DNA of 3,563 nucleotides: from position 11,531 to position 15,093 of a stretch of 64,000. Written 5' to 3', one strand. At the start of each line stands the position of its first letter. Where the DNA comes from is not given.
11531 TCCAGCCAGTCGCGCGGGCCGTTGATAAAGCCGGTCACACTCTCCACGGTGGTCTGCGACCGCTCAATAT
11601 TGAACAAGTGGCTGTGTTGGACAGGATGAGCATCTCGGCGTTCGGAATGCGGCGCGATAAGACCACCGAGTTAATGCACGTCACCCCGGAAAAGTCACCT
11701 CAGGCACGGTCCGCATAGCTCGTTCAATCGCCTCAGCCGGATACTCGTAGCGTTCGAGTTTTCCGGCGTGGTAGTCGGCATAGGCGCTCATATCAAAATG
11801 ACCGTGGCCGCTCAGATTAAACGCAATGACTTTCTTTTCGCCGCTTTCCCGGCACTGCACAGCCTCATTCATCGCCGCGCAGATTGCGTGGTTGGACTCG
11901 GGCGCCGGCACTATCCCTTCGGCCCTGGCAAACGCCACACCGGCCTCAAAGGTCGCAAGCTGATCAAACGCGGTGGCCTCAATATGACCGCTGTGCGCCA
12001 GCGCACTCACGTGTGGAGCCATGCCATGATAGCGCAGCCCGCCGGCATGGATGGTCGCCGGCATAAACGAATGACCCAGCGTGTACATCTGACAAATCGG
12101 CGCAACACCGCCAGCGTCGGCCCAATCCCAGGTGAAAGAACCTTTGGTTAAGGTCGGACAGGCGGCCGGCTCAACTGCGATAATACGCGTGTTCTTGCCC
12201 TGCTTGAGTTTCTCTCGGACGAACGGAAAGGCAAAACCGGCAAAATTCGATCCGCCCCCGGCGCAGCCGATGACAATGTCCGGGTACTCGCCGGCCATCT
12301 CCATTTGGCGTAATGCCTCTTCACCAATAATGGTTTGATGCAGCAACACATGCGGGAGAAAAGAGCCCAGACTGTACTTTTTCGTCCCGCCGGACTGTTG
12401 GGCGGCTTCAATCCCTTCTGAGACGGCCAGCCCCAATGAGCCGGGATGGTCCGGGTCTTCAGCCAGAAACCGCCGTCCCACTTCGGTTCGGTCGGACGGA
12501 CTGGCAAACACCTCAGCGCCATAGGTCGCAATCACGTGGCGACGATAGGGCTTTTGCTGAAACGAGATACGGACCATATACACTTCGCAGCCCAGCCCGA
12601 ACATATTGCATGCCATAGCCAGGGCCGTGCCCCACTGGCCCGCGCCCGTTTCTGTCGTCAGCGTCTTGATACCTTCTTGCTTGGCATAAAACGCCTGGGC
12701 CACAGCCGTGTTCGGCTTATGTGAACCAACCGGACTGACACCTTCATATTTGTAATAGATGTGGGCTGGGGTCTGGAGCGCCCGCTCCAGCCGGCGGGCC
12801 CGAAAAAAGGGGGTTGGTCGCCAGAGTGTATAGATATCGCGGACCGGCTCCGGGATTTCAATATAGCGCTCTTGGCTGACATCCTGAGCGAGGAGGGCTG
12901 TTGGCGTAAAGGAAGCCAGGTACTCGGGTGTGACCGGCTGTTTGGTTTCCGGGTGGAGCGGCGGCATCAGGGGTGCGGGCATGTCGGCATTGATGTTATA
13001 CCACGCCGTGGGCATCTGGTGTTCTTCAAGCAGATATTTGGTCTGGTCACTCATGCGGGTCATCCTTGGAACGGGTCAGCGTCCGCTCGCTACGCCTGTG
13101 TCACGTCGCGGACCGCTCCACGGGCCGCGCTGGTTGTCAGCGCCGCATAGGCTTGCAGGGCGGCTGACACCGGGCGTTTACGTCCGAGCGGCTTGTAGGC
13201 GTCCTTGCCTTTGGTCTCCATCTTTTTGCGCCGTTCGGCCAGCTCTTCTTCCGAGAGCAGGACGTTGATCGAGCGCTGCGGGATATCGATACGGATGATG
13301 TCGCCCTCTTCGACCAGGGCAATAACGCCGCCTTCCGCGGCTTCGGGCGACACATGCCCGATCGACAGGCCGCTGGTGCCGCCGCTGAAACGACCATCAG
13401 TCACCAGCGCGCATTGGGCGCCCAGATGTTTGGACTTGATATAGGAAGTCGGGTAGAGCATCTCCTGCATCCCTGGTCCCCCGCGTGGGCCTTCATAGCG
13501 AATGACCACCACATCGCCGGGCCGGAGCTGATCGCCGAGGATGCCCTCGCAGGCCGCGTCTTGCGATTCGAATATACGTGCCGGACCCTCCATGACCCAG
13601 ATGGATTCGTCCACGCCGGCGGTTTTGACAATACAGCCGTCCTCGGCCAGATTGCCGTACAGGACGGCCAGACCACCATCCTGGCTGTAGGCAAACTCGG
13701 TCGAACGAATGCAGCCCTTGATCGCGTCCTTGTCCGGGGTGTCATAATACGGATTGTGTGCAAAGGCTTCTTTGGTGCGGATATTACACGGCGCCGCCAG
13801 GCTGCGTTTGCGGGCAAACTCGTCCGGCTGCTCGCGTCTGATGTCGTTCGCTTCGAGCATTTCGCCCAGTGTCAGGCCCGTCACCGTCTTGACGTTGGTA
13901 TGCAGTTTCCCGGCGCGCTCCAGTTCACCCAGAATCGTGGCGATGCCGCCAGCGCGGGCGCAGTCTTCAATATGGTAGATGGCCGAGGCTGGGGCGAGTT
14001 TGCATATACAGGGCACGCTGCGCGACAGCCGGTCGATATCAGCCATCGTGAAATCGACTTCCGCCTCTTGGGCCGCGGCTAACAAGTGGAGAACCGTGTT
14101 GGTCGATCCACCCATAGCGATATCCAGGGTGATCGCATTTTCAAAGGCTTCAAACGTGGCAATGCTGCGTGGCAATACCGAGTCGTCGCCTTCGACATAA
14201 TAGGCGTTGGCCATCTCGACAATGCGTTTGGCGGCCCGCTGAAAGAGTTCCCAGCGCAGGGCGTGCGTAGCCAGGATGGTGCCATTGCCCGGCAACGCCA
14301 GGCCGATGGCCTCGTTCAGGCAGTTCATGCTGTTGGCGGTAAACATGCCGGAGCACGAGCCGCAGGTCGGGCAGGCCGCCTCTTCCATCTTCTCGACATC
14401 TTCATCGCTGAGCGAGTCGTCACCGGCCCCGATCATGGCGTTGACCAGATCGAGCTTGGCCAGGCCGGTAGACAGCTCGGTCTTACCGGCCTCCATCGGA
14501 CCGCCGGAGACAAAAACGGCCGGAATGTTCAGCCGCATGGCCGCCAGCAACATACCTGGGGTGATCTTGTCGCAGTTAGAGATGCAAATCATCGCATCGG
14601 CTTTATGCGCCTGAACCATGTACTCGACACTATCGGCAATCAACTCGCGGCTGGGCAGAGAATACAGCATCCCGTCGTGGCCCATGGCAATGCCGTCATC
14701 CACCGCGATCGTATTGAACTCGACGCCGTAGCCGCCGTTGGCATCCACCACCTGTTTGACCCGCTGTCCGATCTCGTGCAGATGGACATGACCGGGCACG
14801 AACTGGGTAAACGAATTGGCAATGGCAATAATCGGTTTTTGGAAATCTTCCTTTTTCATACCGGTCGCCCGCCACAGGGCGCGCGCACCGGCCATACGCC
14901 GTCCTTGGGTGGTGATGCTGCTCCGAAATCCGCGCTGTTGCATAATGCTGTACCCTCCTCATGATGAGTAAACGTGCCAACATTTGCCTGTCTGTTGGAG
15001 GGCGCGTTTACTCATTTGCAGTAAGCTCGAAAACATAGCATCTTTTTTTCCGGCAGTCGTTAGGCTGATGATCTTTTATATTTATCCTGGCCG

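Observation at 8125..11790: The ARH/PARG-like module is bracketed by direct duplicates of the trpB2 3' end (an integration-scar signature)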

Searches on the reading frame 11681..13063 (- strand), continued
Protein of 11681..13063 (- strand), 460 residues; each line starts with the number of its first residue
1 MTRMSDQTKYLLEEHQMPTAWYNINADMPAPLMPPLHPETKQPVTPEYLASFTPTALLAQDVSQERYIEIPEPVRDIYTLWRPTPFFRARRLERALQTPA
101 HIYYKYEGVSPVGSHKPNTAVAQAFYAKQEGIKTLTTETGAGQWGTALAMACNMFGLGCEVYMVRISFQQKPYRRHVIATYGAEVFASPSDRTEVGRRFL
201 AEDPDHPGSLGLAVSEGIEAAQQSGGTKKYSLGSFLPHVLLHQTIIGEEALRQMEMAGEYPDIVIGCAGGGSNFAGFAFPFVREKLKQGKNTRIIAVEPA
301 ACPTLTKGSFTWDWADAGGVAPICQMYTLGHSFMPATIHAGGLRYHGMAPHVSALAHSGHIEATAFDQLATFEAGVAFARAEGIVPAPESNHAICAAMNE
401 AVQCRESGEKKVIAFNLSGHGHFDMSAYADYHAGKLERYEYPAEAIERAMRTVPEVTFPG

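Call 34: find_encoding_contigs(protein=P0254, flank=10000, max_places=3)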
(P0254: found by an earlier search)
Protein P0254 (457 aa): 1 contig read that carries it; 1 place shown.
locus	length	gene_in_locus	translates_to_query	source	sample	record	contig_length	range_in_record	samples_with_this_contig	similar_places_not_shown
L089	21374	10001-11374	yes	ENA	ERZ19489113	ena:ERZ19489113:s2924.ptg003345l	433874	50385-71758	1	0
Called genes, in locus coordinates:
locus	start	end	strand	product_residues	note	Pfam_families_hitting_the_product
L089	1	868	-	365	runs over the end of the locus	PF00296:Bac_luciferase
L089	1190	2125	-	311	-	-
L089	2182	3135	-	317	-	-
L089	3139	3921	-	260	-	PF00106:adh_short, PF08659:KR, PF13561:adh_short_C2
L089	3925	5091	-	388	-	PF00296:Bac_luciferase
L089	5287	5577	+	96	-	PF14384:BrnA_antitoxin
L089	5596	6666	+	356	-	PF01717:Meth_synt_2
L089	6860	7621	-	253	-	PF00106:adh_short, PF08659:KR, PF13561:adh_short_C2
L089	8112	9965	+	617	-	PF00920:ILVD_EDD_N, PF24877:ILV_EDD_C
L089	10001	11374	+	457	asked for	PF00291:PALP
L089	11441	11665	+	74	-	-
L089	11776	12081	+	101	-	-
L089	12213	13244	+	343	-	PF03747:ADP_ribosyl_GH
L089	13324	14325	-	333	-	-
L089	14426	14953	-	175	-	-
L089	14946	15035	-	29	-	-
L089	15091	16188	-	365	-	PF03747:ADP_ribosyl_GH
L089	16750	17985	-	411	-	PF13486:Dehalogenase (weak), PF12838:Fer4_7 (weak), PF13484:Fer4_16 (weak)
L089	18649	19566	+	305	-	PF01728:FtsJ (weak), PF13489:Methyltransf_23 (weak), PF01135:PCMT (weak), PF01209:Ubie_methyltran (weak), PF13847:Methyltransf_31, PF08241:Methyltransf_11 (weak), PF13649:Methyltransf_25, PF13847:Methyltransf_31, +3 more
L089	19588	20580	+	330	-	PF04055:Radical_SAM, PF12345:DUF3641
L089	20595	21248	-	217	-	PF12900:Pyridox_ox_2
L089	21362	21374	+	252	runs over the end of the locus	PF00378:ECH_1, PF16113:ECH_2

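Call 46: search_protein_families(library=padloc, proteins=[L089:12213-13244:+, L089:11441-11665:+, L089:11776-12081:+], max_evalue=0.01)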
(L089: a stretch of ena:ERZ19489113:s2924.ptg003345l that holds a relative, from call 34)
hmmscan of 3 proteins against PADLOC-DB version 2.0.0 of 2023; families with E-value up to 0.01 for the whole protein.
L089:12213-13244:+ (343 aa): 0 families

L089:11441-11665:+ (74 aa): 0 families

L089:11776-12081:+ (101 aa): 0 families

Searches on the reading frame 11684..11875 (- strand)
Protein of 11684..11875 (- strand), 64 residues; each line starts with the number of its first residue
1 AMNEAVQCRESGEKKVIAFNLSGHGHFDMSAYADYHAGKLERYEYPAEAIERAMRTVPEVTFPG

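Call 70: find_related_loci(query=window:11684-11875:-, collection=viral_contigs, flank=6000)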
Query seq(64 aa) (64 aa) in viral_contigs; peptide patterns used: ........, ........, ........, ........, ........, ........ (x = any residue, [..] = any of these).
4 stretches matched a pattern, but none encodes a relative of the query by tblastn (E <= 1e-3).
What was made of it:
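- On Integrative element that regenerates the 3' end of its target gene (e14/icd type): No close relative of the fragment in IMG/VR contigs (call 70).
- No phage-like contig carries a close relative of the fragment (call 70).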

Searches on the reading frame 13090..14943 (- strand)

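Call 16: search_protein_families(library=ncbifam, proteins=[window:13090-14943:-], max_evalue=0.01)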
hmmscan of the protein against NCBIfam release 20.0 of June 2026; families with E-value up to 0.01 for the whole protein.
window:13090-14943:- (617 aa): 8 families
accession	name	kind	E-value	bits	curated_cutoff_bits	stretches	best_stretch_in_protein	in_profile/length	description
NF009103.0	PRK12448.1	equivalog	0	1081.4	710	1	6-616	4-613/616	dihydroxy-acid dehydratase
TIGR00110.1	ilvD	equivalog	4e-245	814.5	618.15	1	20-613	2-542/543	dihydroxy-acid dehydratase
NF002068.0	PRK00911.1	subfamily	5.5e-206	685.4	644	2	6-369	5-359/559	dihydroxy-acid dehydratase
NF004784.0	PRK06131.1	subfamily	4.3e-109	365.5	539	2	12-368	18-360/576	dihydroxy-acid dehydratase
NF009559.0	PRK13016.1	equivalog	2.6e-101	339.6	882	2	11-367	17-360/578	L-arabinonate dehydratase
NF009560.0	PRK13017.1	subfamily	1.2e-100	337.5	684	1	26-583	34-555/595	dihydroxy-acid dehydratase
TIGR01196.1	edd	equivalog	1e-72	245.3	708.25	1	30-588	58-580/601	phosphogluconate dehydratase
TIGR03432.1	yjhG_yagF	hypoth_equivalog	2.6e-63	214.1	808.15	1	51-561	82-572/640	YjhG/YagF family D-xylonate dehydratase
